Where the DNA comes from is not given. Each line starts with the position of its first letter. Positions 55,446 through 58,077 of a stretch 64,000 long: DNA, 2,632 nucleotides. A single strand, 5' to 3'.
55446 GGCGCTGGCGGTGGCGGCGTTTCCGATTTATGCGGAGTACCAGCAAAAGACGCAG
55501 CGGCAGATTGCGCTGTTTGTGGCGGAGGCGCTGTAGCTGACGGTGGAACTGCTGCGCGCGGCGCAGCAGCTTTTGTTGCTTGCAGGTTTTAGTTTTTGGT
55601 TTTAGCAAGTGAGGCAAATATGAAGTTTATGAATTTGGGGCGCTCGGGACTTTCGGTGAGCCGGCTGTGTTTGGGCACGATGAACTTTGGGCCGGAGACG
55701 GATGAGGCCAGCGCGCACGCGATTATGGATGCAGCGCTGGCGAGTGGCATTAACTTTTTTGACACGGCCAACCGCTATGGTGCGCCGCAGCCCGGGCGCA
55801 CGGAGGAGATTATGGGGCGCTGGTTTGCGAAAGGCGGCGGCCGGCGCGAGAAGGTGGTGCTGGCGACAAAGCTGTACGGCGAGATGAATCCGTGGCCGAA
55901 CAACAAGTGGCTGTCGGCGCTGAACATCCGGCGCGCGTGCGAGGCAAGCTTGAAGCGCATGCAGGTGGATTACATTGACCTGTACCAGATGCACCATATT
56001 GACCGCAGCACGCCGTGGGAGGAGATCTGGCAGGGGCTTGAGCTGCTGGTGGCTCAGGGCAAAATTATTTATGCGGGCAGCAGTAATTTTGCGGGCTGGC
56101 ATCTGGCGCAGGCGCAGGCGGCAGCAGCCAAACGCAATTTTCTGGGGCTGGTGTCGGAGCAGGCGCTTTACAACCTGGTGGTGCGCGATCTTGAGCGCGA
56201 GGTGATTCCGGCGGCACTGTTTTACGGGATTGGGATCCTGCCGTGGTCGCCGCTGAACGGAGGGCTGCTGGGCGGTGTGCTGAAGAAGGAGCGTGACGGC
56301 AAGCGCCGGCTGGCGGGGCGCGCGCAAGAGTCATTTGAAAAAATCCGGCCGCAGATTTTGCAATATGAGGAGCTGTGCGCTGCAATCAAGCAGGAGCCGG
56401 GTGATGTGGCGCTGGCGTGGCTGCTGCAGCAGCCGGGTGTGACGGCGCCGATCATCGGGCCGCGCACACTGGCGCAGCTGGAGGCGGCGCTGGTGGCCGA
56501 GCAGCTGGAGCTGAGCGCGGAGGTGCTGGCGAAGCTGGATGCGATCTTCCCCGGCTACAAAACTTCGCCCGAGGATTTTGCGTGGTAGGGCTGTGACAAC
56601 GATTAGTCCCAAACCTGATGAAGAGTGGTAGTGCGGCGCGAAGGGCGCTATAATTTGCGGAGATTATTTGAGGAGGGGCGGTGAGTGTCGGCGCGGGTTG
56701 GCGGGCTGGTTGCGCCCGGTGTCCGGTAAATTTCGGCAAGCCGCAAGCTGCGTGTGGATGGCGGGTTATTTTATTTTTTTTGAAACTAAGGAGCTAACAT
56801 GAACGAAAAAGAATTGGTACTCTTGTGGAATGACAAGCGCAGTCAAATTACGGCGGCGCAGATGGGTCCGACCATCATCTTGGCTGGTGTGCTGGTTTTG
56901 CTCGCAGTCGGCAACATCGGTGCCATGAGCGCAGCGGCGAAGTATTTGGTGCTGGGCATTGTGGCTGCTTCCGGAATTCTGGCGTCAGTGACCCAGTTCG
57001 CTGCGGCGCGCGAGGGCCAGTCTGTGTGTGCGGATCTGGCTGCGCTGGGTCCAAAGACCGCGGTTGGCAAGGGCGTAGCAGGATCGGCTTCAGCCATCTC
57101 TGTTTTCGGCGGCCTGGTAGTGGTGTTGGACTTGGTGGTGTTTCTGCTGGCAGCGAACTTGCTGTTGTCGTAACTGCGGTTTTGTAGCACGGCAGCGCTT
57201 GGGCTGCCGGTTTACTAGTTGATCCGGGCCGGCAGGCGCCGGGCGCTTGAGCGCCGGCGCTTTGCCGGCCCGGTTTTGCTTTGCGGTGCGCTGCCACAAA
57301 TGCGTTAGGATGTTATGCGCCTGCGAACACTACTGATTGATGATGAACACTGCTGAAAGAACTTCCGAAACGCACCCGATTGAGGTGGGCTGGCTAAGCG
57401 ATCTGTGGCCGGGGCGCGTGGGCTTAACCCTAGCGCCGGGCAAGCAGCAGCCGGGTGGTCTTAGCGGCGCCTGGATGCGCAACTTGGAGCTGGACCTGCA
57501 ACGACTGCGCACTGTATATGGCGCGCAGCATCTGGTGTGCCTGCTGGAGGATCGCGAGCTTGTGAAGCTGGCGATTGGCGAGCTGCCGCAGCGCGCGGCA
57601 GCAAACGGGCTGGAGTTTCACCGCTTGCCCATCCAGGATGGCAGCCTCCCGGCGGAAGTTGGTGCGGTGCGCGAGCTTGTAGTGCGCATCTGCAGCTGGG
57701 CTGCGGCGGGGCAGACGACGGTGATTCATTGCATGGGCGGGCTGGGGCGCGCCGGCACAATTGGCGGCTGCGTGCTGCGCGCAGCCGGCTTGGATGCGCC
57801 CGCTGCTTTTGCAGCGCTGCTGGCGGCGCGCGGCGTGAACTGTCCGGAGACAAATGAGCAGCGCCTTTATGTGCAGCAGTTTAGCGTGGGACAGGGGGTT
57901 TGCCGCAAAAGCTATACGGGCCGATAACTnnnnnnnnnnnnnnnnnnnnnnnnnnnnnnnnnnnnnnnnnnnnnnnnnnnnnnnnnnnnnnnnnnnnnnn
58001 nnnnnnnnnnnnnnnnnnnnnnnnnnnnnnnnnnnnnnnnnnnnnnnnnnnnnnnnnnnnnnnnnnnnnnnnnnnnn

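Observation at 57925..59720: Low-GC two-gene nuclease cassette (GIY-YIG/DUF4357-like + PD-(D/E)xK/DUF5655-like) with no methyltransferase: candidate undescribed defence module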

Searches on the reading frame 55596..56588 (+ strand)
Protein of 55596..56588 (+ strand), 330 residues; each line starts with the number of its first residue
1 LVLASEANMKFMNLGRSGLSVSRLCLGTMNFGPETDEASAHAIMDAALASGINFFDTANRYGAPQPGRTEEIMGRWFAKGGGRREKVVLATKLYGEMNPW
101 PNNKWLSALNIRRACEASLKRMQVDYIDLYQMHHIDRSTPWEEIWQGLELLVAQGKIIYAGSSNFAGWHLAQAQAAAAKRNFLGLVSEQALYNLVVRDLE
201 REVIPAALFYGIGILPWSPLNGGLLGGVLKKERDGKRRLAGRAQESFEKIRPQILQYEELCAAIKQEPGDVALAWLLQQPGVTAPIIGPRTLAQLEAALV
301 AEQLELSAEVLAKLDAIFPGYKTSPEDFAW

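Call 84: find_encoding_contigs(protein=window:55596-56588:+, flank=8000, max_places=8)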
Protein window:55596-56588:+ (330 aa): no gene with exactly this product is on record in the collection.

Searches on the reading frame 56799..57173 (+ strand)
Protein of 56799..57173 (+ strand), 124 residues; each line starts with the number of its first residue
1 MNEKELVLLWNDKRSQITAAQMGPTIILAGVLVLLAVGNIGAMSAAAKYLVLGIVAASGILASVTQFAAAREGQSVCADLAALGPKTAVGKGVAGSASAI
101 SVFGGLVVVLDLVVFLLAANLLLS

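Call 86: find_encoding_contigs(protein=window:56799-57173:+, flank=7000, max_places=10)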
Protein window:56799-57173:+ (124 aa): 23 contigs read that carry it; 10 places shown.
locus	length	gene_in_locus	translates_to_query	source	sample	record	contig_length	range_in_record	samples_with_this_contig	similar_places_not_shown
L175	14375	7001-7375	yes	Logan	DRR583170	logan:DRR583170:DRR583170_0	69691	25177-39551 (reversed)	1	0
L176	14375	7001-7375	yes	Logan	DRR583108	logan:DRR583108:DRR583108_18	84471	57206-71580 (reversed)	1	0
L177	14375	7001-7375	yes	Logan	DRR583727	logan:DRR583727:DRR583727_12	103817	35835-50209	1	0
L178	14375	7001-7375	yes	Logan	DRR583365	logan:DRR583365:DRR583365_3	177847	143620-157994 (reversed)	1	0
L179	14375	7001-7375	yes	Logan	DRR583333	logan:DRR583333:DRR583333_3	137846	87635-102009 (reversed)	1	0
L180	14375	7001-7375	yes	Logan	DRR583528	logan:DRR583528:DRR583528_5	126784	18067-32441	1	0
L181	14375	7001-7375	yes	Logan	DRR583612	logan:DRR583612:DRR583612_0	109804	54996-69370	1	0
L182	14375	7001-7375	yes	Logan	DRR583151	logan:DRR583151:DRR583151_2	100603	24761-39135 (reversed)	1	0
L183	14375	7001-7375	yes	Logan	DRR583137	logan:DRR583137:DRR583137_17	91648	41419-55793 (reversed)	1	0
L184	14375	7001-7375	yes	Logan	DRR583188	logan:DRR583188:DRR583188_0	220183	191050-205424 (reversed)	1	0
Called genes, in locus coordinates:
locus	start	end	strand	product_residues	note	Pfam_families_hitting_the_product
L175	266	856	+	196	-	PF03848:TehB (weak), PF13489:Methyltransf_23 (weak), PF01739:CheR (faint), PF08241:Methyltransf_11, PF08242:Methyltransf_12, PF13649:Methyltransf_25, PF13847:Methyltransf_31 (weak)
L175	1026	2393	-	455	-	-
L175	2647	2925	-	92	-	PF19492:DUF6027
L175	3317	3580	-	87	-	-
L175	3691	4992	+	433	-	PF07690:MFS_1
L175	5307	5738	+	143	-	PF04075:F420H2_quin_red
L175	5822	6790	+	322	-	PF00248:Aldo_ket_red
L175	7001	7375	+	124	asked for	-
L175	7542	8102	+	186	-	PF05706:CDKN3, PF22784:PTP-SAK, PF22785:Tc-R-P (weak)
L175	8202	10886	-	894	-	PF04851:ResIII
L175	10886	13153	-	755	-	PF01555:N6_N4_Mtase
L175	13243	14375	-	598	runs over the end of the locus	PF03235:GmrSD_N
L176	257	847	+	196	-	PF03848:TehB (weak), PF13489:Methyltransf_23 (weak), PF01739:CheR (faint), PF13847:Methyltransf_31 (weak), PF08241:Methyltransf_11, PF08242:Methyltransf_12, PF13649:Methyltransf_25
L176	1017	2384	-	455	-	-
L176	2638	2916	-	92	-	PF19492:DUF6027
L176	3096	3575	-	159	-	PF06941:NT5C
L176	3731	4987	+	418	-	PF07690:MFS_1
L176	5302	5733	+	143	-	PF04075:F420H2_quin_red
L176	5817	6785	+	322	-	PF00248:Aldo_ket_red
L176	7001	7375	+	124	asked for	-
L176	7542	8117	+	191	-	PF05706:CDKN3, PF22784:PTP-SAK, PF22785:Tc-R-P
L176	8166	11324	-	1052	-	PF04313:HSDR_N, PF04851:ResIII, PF18766:SWI2_SNF2, PF22679:T1R_D3-like, PF11867:T1RH-like_C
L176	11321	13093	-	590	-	PF03235:GmrSD_N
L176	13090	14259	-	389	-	PF01420:Methylase_S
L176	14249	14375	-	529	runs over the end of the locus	PF12161:HsdM_N, PF02384:N6_Mtase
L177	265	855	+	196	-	PF03848:TehB, PF13489:Methyltransf_23 (weak), PF13847:Methyltransf_31 (weak), PF08241:Methyltransf_11, PF08242:Methyltransf_12, PF13649:Methyltransf_25, PF01739:CheR (weak)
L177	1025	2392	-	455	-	-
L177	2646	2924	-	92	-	PF19492:DUF6027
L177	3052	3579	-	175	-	PF06941:NT5C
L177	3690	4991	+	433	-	PF07690:MFS_1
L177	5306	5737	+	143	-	PF04075:F420H2_quin_red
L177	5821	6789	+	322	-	PF00248:Aldo_ket_red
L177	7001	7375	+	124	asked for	-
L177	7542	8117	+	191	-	PF05706:CDKN3, PF22784:PTP-SAK, PF22785:Tc-R-P (weak)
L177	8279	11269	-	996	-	PF04313:HSDR_N, PF00270:DEAD (faint), PF04851:ResIII, PF18766:SWI2_SNF2, PF22679:T1R_D3-like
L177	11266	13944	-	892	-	PF12161:HsdM_N, PF02384:N6_Mtase, PF01420:Methylase_S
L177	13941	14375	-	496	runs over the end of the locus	PF12161:HsdM_N, PF02384:N6_Mtase, PF01170:UPF0020 (weak)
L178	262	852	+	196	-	PF03848:TehB, PF13489:Methyltransf_23, PF05401:NodS (weak), PF13847:Methyltransf_31 (weak), PF08241:Methyltransf_11, PF08242:Methyltransf_12, PF13649:Methyltransf_25, PF01739:CheR (weak)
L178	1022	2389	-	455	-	-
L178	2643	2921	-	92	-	PF19492:DUF6027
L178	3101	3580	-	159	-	PF06941:NT5C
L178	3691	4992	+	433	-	PF07690:MFS_1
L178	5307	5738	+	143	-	PF04075:F420H2_quin_red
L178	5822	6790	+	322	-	PF00248:Aldo_ket_red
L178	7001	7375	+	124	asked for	-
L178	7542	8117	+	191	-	PF05706:CDKN3, PF22784:PTP-SAK, PF22785:Tc-R-P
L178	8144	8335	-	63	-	PF18766:SWI2_SNF2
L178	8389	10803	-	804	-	PF09823:DUF2357, PF04411:PDDEXK_7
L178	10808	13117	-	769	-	PF01878:EVE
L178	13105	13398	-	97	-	-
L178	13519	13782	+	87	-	-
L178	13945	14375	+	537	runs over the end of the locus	PF07510:GmrSD_C, PF12836:HHH_3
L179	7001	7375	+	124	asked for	-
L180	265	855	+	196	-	PF03848:TehB (weak), PF13489:Methyltransf_23 (weak), PF08241:Methyltransf_11, PF08242:Methyltransf_12, PF13649:Methyltransf_25, PF13847:Methyltransf_31 (weak), PF01739:CheR (weak)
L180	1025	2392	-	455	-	-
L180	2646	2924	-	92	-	PF19492:DUF6027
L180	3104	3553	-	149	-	PF06941:NT5C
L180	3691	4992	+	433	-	PF07690:MFS_1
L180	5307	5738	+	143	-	PF04075:F420H2_quin_red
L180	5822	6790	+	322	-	PF00248:Aldo_ket_red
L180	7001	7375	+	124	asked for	-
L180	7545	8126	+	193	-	PF05706:CDKN3, PF22784:PTP-SAK, PF22785:Tc-R-P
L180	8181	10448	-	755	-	PF00270:DEAD, PF04851:ResIII, PF00271:Helicase_C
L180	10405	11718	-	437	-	PF10923:BrxC_BrxD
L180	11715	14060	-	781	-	PF13208:TerB_N, PF05099:TerB (weak), PF15615:TerB_C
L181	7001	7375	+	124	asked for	-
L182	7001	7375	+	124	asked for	-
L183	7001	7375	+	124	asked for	-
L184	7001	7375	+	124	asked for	-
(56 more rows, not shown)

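Call 89: search_protein_families(library=padloc, proteins=[L175:8202-10886:-, L175:10886-13153:-, L176:11321-13093:-, L178:8389-10803:-, L178:10808-13117:-, L178:13105-13398:-, L180:8181-10448:-, L180:10405-11718:-, L180:11715-14060:-, L177:11266-13944:-], max_evalue=0.00001)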
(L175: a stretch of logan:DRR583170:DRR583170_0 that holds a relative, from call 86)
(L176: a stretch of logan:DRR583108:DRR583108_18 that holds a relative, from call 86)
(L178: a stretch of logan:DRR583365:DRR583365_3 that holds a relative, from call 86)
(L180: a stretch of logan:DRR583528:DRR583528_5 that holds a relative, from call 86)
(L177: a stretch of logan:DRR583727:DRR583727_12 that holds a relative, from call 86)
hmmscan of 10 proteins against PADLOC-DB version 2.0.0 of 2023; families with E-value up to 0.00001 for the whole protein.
L175:8202-10886:- (894 aa): 2 families
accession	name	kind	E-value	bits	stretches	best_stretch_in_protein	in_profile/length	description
PDLC03648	REase_III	-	7.1e-20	68.7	1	283-561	128-393/871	Type III restriction enzyme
PDLC03647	REase_III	-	3.4e-11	40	1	452-554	478-585/989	Type III restriction enzyme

L175:10886-13153:- (755 aa): 44 families (the best 25 are shown)
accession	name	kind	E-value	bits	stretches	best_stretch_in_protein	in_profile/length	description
PDLC03633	MTase_III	-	3.1e-108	361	3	38-253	21-236/616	Type III methyltransferase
PDLC03354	MTase_II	-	3.4e-72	241.8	1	36-459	24-412/425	Type II methyltransferase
PDLC03644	MTase_III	-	4.2e-47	159.1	1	87-423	35-394/542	Type III methyltransferase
PDLC03636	MTase_III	-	2.2e-42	143.6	2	333-422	307-405/575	Type III methyltransferase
PDLC03339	MTase_II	-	9.8e-41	137.8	2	332-424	182-273/399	Type II methyltransferase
PDLC03638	MTase_III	-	7.4e-40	135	1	155-415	419-670/816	Type III methyltransferase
PDLC03300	MTase_II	-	2.3e-39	133.3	2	339-423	195-277/302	Type II methyltransferase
PDLC03635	MTase_III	-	4e-34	116.3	2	319-406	467-556/708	Type III methyltransferase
PDLC03634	MTase_III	-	1.2e-32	111.6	1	117-396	114-424/621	Type III methyltransferase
PDLC03632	MTase_III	-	2.7e-30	103.2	2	88-240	160-312/983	Type III methyltransferase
PDLC03641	MTase_III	-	2.9e-30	103.4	1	90-400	104-430/657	Type III methyltransferase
PDLC03299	MTase_II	-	6.2e-30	102.7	2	343-423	179-258/296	Type II methyltransferase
PDLC03371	MTase_II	-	1.1e-27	95.2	1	119-427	29-257/260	Type II methyltransferase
PDLC03637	MTase_III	-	1.1e-26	91.6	1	91-397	122-434/513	Type III methyltransferase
PDLC03320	MTase_II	-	3.4e-18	63.8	1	339-428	192-280/289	Type II methyltransferase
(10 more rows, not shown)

L176:11321-13093:- (590 aa): 7 families
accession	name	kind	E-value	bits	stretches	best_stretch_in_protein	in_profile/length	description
PDLC04151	HEC-05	-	4.4e-35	119.5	2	18-63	31-76/600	-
PDLC04709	PDC-M55C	-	7.5e-22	75.7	1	15-109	17-115/554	-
PDLC04150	HEC-05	-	1.6e-17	61.6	2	23-63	18-58/583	-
PDLC04153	HEC-05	-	1e-14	51.7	1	22-64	16-58/621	-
PDLC04152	HEC-05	-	4.2e-12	43.4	1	28-63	21-60/566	-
PDLC03877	NsnA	-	8.1e-12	43.1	1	10-224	48-192/385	-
PDLC04157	HEC-06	-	2.3e-06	24.5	1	8-99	4-87/558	-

L178:8389-10803:- (804 aa): 0 families

L178:10808-13117:- (769 aa): 1 family
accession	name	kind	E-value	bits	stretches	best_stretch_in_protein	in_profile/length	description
PDLC04547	PDC-M26A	-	4.1e-47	159.2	2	391-529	309-446/724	-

L178:13105-13398:- (97 aa): 0 families

L180:8181-10448:- (755 aa): 39 families (the best 25 are shown)
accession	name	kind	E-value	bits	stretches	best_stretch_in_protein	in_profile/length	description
PDLC03960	SngC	-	4.1e-265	880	1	16-747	3-718/720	-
PDLC02503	BrxHI|BrxHII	-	2.3e-117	391.1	1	17-749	3-691/698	BrxHI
PDLC02501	BrxHI|BrxHII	-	1.1e-71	240.1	2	32-228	18-216/925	BrxHI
PDLC02897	DpdJ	-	4.3e-33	112.3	1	12-401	75-462/1570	DpdJ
PDLC00192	HamB1|HamB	-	1.1e-16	57.7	1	36-207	267-434/1104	DEAD-box helicase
PDLC00037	DruE3|DruE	-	1.1e-16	57.7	2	354-401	1064-1111/2055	SNF2 family N-terminal domain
PDLC00035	DruE3|DruE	-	1.7e-15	53.9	2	353-401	1066-1114/1460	SNF2 family N-terminal domain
PDLC03928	PsyrT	-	2.9e-14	50.3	1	34-174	19-154/689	-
PDLC01252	Cas3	-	1.6e-13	48.8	1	56-404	2-300/324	CAS-I; effector_G3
PDLC00036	DruE3|DruE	-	1.6e-13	46.6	1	48-198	103-273/2023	SNF2 family N-terminal domain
PDLC00013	DruE1|DruE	-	1.8e-13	47.3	1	42-106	96-169/1776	SNF2 family N-terminal domain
PDLC00051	DruE4|DruE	-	9.6e-13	44.6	1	36-84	91-139/1829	SNF2 family N-terminal domain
PDLC02896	DpdJ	-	1.4e-12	44.2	1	33-111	155-243/1487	DpdJ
PDLC00015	DruE2|DruE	-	3.6e-12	42.8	0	353-397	1177-1221/1887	SNF2 family N-terminal domain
PDLC02870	DpdF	-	1e-11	42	1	34-393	10-322/534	DpdF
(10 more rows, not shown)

L180:10405-11718:- (437 aa): 2 families
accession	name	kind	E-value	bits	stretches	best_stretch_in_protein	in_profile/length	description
PDLC03959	SngB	-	1.8e-181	602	1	2-437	4-439/439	-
PDLC02494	BrxD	-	4.3e-41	139.5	1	1-395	1-402/440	BrxD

L180:11715-14060:- (781 aa): 1 family
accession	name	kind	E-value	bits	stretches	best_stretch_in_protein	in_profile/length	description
PDLC03958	SngA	-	1.1e-84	284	1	97-778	44-522/528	-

L177:11266-13944:- (892 aa): 116 families (the best 25 are shown)
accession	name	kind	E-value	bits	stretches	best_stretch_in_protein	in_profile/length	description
PDLC03038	MTase_I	-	0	1014.7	2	1-720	1-718/896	Type I methyltransferase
PDLC03039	MTase_I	-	1.7e-231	768.2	1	4-489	2-486/708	Type I methyltransferase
PDLC03031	MTase_I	-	2.5e-109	364.7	1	3-456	2-489/834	Type I methyltransferase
PDLC03022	MTase_I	-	2.6e-95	318.5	1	4-459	1-482/857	Type I methyltransferase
PDLC03027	MTase_I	-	1e-93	313.3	1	4-454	3-440/810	Type I methyltransferase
PDLC03028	MTase_I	-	4.5e-84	281.3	1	6-453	726-1192/1236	Type I methyltransferase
PDLC03032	MTase_I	-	1.8e-66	222.9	1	8-453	7-441/1001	Type I methyltransferase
PDLC03019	MTase_I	-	1.2e-62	210.5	1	9-454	8-461/932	Type I methyltransferase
PDLC03194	Specificity_I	-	4.5e-56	188.6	1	620-882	120-377/391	Type I specificity subunit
PDLC03100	Specificity_I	-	6e-56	188.6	2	515-726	9-218/392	Type I specificity subunit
PDLC03029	MTase_I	-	2.4e-55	186.2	1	3-425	3-453/661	Type I methyltransferase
PDLC03035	MTase_I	-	1.3e-49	167.4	1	4-398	5-405/653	Type I methyltransferase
PDLC03021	MTase_I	-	1.7e-47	160.3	1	36-474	33-477/491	Type I methyltransferase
PDLC04134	mad2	-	8.5e-46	154.8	1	3-424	135-488/492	mads_2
PDLC03026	MTase_I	-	5.6e-42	142.5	1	6-448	3-436/487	Type I methyltransferase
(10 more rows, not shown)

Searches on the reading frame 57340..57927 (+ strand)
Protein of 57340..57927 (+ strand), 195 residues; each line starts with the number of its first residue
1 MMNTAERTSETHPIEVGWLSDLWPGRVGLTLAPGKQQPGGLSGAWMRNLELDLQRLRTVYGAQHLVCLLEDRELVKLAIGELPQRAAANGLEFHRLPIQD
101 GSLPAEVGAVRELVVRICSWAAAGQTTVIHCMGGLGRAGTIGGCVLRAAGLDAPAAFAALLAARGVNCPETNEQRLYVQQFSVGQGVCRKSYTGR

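Call 85: find_encoding_contigs(protein=window:57340-57927:+, flank=6000, max_places=10)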
Protein window:57340-57927:+ (195 aa): no gene with exactly this product is on record in the collection.
